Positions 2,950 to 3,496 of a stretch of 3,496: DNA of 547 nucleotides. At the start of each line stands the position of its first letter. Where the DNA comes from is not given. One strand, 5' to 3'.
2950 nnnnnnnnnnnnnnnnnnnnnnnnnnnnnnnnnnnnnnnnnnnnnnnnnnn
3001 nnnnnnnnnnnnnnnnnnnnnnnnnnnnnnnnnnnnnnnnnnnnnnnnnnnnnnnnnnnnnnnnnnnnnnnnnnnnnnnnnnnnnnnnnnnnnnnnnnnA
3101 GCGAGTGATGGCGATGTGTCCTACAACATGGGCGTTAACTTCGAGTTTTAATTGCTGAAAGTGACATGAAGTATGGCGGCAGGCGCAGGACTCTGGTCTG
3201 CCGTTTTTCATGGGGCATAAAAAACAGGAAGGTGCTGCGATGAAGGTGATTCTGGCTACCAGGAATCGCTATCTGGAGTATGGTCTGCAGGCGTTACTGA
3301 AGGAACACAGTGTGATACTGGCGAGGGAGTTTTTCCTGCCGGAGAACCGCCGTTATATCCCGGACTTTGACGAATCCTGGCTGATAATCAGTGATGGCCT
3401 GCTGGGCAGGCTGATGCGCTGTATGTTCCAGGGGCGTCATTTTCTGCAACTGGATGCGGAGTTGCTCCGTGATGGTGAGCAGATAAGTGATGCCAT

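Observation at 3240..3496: Partial downstream ORF with regulator-like N-terminus next to the adhesin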

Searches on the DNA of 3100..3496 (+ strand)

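Call 3: search_dna_similar(query=window:3100-3496:+, collection=ecoli_genomes, mode=near, max_rows=20)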
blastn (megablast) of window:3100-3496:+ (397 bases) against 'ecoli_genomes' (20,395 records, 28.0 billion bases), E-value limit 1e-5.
Records with a match: 57; places in all: 161; records where one place covers at least 80% of the query: 57.
Genomes with a match: 57 of 5426; with a place that covers at least 80% of the query: 57. Places per genome that has any: lowest 1, median 3, highest 7. On chromosomes: 161 places; on plasmids: 0.
Best place of each record, by identity: >=99% 2; 95-99% 22; 90-95% 5; 60-80% 28.
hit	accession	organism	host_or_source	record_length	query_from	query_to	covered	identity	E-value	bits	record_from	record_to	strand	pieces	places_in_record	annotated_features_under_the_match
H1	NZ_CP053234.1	Escherichia coli strain SCU-106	Homo sapiens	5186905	1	397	100%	99.2%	0e+0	717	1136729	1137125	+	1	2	hypothetical protein | YadA-like family protein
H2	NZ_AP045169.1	Escherichia coli strain JNEC-KY173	Homo sapiens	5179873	1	397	100%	99.2%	0e+0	717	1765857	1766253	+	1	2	hypothetical protein | YadA-like family protein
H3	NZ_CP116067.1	Escherichia coli strain DETEC-S792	ICU staff rectal swab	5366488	1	397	100%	99.0%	0e+0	712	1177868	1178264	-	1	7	hypothetical protein | YadA-like family protein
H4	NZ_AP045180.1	Escherichia coli strain JNEC-KY204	Homo sapiens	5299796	1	397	100%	99.0%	0e+0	712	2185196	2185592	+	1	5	hypothetical protein | YadA-like family protein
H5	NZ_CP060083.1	Escherichia coli strain G1/2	Homo sapiens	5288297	2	397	100%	97.0%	0e+0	665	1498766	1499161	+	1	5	hypothetical protein | YadA C-terminal domain-containing protein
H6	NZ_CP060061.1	Escherichia coli strain G6/7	Homo sapiens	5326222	2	397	100%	97.0%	0e+0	665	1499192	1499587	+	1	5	hypothetical protein | YadA C-terminal domain-containing protein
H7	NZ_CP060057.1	Escherichia coli strain G8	Homo sapiens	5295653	2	397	100%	97.0%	0e+0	665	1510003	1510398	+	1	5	hypothetical protein | YadA C-terminal domain-containing protein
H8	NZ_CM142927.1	Escherichia coli strain UCPROB-002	Homo sapiens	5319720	2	397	100%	97.0%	0e+0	665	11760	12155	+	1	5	hypothetical protein | YadA C-terminal domain-containing protein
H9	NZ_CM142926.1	Escherichia coli strain UCPROB-001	Homo sapiens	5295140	2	397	100%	97.0%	0e+0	665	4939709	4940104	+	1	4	hypothetical protein | YadA C-terminal domain-containing protein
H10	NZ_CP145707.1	Escherichia coli strain S1-CAM-02-A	Homo sapiens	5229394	5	397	99%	97.2%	0e+0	665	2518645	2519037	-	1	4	hypothetical protein | YadA-like family protein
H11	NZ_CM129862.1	Escherichia coli strain SW070917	wastewater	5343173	5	397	99%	97.2%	0e+0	665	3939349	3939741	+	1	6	hypothetical protein | YadA C-terminal domain-containing protein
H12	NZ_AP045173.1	Escherichia coli strain JNEC-KY177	Homo sapiens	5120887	5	397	99%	97.2%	0e+0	665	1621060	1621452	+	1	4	hypothetical protein | YadA C-terminal domain-containing protein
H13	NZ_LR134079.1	Escherichia coli strain NCTC9112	missing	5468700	5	397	99%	97.2%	0e+0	665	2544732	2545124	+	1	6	hypothetical protein | YadA C-terminal domain-containing protein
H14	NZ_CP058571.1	Escherichia coli strain EC2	Homo sapiens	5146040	5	397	99%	96.9%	0e+0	660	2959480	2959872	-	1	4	hypothetical protein | YadA C-terminal domain-containing protein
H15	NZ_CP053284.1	Escherichia coli strain SCU-104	Homo sapiens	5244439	5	397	99%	96.9%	0e+0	660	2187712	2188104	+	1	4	hypothetical protein | YadA C-terminal domain-containing protein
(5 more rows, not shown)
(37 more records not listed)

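Call 5: get_annotated_region(hit=H1, flank=8000)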
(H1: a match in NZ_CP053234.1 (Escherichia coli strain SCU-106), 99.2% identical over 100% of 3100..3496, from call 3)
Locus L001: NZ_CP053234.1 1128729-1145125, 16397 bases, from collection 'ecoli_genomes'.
description: Escherichia coli strain SCU-106 chromosome, complete genome
organism: Escherichia coli strain SCU-106 (NCBI taxid 562)
replicon: chromosome; assembly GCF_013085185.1
host: Homo sapiens; source: rectal swab from healthy college student; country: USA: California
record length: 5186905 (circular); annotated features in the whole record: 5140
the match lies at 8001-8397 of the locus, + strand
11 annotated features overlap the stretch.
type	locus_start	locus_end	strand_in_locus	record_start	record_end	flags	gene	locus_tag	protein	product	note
CDS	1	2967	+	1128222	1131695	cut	gpJ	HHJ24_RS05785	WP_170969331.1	phage attachment tail tip protein J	-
CDS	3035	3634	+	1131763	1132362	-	-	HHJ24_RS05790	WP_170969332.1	Ail/Lom family outer membrane beta-barrel protein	-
CDS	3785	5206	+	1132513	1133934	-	-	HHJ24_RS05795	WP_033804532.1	prophage tail fiber N-terminal domain-containing protein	-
CDS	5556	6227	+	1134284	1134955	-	-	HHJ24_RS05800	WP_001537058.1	DUF4376 domain-containing protein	-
CDS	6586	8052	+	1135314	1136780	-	-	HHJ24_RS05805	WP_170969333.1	YadA-like family protein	-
CDS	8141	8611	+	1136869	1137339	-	-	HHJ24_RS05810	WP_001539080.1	hypothetical protein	-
CDS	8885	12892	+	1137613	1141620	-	-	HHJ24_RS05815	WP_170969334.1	S6 family peptidase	-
CDS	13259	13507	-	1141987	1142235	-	-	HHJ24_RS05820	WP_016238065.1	DinI-like family protein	-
CDS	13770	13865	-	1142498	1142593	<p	-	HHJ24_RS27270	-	hypothetical protein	incomplete; partial in the middle of a contig; missing C-terminus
CDS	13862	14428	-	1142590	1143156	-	yecD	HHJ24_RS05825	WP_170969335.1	hydrolase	-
CDS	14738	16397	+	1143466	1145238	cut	aspS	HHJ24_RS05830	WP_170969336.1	aspartate--tRNA ligase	-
